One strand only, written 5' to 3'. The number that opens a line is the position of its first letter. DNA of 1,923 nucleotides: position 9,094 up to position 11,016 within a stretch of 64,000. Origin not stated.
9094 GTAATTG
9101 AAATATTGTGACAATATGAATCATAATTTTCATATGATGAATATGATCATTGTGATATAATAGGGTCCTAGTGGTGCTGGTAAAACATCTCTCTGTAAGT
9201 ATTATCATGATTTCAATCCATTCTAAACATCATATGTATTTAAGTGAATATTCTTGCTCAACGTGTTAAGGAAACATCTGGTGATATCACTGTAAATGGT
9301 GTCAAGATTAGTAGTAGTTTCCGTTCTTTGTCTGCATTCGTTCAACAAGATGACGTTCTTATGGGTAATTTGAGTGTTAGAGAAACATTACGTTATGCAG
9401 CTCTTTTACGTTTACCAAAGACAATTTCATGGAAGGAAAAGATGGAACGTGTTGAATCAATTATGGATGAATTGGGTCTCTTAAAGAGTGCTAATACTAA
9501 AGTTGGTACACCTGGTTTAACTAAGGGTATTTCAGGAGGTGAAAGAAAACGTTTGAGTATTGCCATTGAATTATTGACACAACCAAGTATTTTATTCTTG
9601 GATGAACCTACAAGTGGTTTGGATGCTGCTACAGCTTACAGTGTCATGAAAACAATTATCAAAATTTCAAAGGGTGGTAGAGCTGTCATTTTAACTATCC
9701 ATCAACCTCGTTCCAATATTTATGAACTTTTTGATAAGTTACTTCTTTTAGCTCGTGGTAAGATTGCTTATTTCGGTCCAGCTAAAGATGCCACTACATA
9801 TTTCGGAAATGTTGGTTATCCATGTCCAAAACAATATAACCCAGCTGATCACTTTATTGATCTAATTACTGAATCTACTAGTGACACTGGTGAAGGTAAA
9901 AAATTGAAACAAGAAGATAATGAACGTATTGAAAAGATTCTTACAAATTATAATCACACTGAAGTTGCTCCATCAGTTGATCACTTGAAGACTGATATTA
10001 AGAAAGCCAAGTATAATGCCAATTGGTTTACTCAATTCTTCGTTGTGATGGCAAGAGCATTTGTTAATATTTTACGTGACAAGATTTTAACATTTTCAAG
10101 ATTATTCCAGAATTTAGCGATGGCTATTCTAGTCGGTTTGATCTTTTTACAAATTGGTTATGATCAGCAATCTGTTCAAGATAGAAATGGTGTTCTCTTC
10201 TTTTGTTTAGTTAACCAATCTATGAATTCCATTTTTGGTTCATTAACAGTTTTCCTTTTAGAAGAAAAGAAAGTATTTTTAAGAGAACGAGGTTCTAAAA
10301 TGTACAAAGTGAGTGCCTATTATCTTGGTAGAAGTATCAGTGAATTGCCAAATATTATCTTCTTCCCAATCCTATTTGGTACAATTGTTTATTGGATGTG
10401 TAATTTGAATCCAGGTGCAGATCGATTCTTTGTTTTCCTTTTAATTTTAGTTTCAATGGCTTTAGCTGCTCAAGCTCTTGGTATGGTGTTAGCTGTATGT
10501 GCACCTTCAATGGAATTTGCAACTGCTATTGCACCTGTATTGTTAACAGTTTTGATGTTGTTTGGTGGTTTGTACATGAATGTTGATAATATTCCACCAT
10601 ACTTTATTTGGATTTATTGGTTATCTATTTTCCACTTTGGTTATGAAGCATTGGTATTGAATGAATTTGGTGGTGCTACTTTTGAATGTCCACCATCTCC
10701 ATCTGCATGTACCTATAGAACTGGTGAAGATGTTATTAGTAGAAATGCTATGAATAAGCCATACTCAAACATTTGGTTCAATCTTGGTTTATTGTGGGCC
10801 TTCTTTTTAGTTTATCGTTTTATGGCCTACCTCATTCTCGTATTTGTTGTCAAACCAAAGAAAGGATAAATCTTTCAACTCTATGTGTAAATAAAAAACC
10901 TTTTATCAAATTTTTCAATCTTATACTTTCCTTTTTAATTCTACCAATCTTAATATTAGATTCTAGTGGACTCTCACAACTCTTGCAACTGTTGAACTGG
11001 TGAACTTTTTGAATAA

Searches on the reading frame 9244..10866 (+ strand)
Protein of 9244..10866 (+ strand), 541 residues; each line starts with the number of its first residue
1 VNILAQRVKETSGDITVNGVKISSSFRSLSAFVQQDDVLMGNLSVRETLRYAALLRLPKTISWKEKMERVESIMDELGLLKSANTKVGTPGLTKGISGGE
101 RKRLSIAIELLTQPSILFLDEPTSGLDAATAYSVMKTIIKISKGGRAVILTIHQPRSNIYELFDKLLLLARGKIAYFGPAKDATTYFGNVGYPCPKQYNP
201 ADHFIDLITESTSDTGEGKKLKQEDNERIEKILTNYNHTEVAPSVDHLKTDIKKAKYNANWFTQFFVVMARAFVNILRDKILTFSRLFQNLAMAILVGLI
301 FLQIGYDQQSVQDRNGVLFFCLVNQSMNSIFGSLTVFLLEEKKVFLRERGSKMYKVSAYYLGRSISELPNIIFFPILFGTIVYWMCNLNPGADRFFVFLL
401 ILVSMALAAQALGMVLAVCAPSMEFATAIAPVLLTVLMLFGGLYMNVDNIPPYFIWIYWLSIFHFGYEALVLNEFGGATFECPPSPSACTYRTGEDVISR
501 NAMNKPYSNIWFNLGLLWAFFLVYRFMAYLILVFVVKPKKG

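Call 41: find_homologous_proteins(query=window:9244-10866:+, max_evalue=1e-60)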
Query window:9244-10866:+ (541 aa): 4616 proteins with E <= 1e-60 among 8000 candidates; the best 120 are listed.
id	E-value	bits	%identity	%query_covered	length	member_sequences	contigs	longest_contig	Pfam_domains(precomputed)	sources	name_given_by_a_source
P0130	0.0e+0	1218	100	100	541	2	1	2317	PF19055.7,PF01061.30,PF00005.34,PF12698.14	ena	-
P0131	0.0e+0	1120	90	100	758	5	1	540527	PF19055.7,PF01061.30,PF00005.34,PF12698.14,PF13304.13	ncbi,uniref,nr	ncbi:hypothetical protein FDP41_008417 [Naegleria fowleri]|uniref:ABC transporter domain-containing 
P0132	0.0e+0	1099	89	100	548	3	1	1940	PF19055.7,PF01061.30,PF00005.34,PF12698.14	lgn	-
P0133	3.0e-272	922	78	92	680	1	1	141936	PF19055.7,PF01061.30,PF00005.34,PF13304.13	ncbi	ncbi:hypothetical protein ABK040_012101 [Willaertia magna]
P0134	1.3e-213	728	59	100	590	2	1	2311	PF19055.7,PF01061.30,PF00005.34,PF13304.13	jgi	-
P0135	3.9e-207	707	59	100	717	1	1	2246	PF19055.7,PF01061.30,PF00005.34,PF13304.13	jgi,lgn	-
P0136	4.0e-207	707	61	100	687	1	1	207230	PF01061.30,PF00005.34,PF12698.14,PF13304.13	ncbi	ncbi:hypothetical protein ABK040_012622 [Willaertia magna]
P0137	8.4e-205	699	59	100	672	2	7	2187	PF19055.7,PF01061.30,PF00005.34,PF12698.14,PF13304.13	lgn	-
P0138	3.0e-204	698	57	100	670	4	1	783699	PF19055.7,PF01061.30,PF00005.34,PF13304.13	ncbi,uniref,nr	ncbi:hypothetical protein C9374_012504 [Naegleria lovaniensis]|uniref:ABC transporter domain-contain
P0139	5.3e-204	697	57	100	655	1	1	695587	PF19055.7,PF01061.30,PF00005.34,PF12698.14,PF13304.13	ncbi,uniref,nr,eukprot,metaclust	ncbi:abc transporter family protein [Naegleria gruberi]|uniref:Abc transporter family protein n=1 Ta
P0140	7.9e-203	693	58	100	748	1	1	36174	PF19055.7,PF01061.30,PF00005.34,PF13304.13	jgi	jgi:ABC-type multidrug transport system ATPase subunit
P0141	1.1e-200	686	56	100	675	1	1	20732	PF19055.7,PF01061.30,PF00005.34,PF12698.14,PF13304.13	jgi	jgi:ABC-type multidrug transport system ATPase subunit/ABC-type multidrug transport system permease 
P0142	1.1e-190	653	54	100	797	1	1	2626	PF19055.7,PF01061.30,PF00005.34,PF13304.13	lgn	-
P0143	4.7e-190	651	54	100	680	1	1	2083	PF19055.7,PF01061.30,PF00005.34,PF12698.14,PF13304.13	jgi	jgi:ABC-type multidrug transport system ATPase subunit/ABC-type multidrug transport system permease 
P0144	4.7e-190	651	56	100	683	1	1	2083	PF19055.7,PF01061.30,PF00005.34,PF12698.14,PF13304.13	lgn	-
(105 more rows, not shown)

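Call 42: find_encoding_contigs(protein=P0131, flank=10000, max_places=6)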
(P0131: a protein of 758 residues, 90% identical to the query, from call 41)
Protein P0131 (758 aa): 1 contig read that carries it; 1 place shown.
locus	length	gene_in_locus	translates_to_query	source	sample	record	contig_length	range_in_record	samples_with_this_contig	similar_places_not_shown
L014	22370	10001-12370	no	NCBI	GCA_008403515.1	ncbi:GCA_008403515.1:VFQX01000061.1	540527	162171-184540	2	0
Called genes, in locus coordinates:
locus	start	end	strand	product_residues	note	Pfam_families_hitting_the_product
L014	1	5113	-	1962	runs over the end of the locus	PF16507:HEAT_PSME4_mid, PF02985:HEAT (faint), PF16507:HEAT_PSME4_mid, PF23096:HEAT_PSME4, PF11919:PSME4_C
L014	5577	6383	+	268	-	PF00102:Y_phosphatase (weak), PF00782:DSPc (weak), PF22785:Tc-R-P, PF22784:PTP-SAK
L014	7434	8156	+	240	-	-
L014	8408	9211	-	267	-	-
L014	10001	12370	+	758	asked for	PF00005:ABC_tran, PF13304:AAA_21 (faint), PF19055:ABC2_membrane_7, PF01061:ABC2_membrane, PF12698:ABC2_membrane_3 (weak)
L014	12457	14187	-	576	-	-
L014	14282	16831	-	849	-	-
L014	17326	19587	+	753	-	PF00168:C2 (faint), PF00069:Pkinase, PF07714:PK_Tyr_Ser-Thr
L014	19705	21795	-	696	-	PF08216:CTNNBL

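Call 43: find_encoding_contigs(protein=P0133, flank=10000, max_places=6)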
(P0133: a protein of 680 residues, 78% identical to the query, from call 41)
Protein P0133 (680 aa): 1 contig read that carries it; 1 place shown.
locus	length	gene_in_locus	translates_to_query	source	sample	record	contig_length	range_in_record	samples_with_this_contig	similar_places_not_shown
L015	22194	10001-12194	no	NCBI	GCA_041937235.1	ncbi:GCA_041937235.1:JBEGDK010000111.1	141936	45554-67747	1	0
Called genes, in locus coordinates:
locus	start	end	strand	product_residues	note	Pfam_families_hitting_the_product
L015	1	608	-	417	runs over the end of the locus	-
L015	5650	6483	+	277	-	PF06246:Isy1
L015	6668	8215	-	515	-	-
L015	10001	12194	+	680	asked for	PF00005:ABC_tran, PF13304:AAA_21 (faint), PF19055:ABC2_membrane_7, PF01061:ABC2_membrane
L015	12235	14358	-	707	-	-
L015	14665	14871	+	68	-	-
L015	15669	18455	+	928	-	-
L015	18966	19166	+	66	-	-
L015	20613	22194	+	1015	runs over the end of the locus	-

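Call 47: find_encoding_contigs(protein=P0130, flank=10000, max_places=10)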
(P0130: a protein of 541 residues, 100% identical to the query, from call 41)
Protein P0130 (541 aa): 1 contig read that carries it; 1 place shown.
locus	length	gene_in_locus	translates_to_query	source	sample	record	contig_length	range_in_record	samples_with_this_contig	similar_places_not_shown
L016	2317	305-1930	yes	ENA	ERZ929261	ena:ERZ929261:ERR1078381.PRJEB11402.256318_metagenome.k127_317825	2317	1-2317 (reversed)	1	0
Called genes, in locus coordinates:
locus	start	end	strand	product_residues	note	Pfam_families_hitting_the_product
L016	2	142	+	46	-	?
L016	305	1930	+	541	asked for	PF00005:ABC_tran, PF19055:ABC2_membrane_7, PF01061:ABC2_membrane, PF12698:ABC2_membrane_3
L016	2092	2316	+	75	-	?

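Call 48: find_encoding_contigs(protein=P0132, flank=10000, max_places=10)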
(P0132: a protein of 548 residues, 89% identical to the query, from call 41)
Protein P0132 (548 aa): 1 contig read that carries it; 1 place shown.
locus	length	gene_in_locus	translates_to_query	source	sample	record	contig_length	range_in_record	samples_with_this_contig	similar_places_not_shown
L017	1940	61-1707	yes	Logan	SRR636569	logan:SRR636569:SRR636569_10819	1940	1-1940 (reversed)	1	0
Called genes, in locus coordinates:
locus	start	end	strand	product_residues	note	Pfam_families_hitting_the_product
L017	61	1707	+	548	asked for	PF00005:ABC_tran, PF19055:ABC2_membrane_7, PF01061:ABC2_membrane, PF12698:ABC2_membrane_3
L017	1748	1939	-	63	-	?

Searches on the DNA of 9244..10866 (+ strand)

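Call 44: search_rna_families(sources=[L014, L015], threshold=gathering)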
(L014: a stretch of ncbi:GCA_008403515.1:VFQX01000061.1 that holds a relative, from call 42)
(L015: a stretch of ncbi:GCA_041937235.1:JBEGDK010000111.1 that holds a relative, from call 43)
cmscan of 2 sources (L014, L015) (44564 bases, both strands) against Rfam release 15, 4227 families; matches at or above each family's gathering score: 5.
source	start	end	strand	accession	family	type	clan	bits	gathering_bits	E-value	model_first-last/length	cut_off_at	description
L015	15200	15273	-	RF00005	tRNA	Gene; tRNA;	CL00001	61.4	29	4.9e-11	1-71/71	no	tRNA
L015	19601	19685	-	RF00005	tRNA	Gene; tRNA;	CL00001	57.8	29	4.9e-10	1-71/71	no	tRNA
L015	15006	15091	-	RF00005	tRNA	Gene; tRNA;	CL00001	57.7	29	5.2e-10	1-71/71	no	tRNA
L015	20309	20394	-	RF00005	tRNA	Gene; tRNA;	CL00001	54.9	29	3.1e-09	1-71/71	no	tRNA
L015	19751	19824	-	RF00005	tRNA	Gene; tRNA;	CL00001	52.8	29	1.2e-08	1-71/71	no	tRNA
